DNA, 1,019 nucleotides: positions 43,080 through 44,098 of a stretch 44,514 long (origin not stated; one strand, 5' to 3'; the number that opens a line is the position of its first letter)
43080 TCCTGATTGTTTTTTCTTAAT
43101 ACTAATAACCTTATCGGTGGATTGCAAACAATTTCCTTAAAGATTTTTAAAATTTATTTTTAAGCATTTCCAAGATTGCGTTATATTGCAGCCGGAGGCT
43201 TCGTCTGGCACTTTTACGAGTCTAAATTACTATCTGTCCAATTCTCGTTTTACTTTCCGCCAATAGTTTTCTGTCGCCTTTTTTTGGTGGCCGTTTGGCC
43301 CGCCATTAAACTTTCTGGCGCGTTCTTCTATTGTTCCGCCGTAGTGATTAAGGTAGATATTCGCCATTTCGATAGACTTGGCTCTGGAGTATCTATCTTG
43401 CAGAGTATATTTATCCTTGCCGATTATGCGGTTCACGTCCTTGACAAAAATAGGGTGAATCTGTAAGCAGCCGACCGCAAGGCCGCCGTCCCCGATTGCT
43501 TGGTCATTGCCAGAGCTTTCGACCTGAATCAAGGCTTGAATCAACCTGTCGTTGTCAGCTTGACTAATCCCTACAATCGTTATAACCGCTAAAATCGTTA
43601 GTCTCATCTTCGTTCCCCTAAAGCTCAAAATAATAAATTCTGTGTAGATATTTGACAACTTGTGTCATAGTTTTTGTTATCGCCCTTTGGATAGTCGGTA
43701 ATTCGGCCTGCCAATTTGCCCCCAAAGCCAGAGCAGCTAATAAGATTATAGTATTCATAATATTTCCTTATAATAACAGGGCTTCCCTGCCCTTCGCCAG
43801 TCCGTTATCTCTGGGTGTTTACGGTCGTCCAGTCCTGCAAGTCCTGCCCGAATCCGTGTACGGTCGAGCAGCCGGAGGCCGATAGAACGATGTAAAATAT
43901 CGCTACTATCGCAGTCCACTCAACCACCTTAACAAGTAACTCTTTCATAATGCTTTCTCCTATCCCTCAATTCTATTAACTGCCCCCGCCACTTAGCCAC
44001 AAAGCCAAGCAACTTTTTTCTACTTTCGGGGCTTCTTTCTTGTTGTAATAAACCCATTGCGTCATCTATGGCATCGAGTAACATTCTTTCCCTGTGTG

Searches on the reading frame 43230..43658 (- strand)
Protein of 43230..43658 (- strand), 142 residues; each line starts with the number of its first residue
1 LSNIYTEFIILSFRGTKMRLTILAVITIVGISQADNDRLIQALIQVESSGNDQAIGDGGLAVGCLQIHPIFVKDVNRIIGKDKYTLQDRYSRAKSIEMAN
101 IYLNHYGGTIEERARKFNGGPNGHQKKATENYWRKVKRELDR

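Call 63: search_protein_families(library=pfam, proteins=[window:43230-43658:-], max_evalue=0.05)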
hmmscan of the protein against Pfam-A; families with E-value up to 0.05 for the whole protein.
window:43230-43658:- (142 aa): 1 family
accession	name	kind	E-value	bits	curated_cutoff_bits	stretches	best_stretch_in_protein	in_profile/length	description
PF01464.25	SLT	-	7.3e-09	35.7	21.3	1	36-136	13-113/117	Transglycosylase SLT domain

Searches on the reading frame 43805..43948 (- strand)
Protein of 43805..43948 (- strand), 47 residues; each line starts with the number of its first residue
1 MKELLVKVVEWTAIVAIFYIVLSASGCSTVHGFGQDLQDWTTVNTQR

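Call 63: search_protein_families(library=pfam, proteins=[window:43805-43948:-], max_evalue=0.05)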
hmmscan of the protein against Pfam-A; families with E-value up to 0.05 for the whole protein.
window:43805-43948:- (47 aa): 1 family
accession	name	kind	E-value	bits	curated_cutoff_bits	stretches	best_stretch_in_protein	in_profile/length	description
PF08085.16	Entericidin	-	0.018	15.5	23.3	1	29-38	1-10/20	Entericidin EcnA/B family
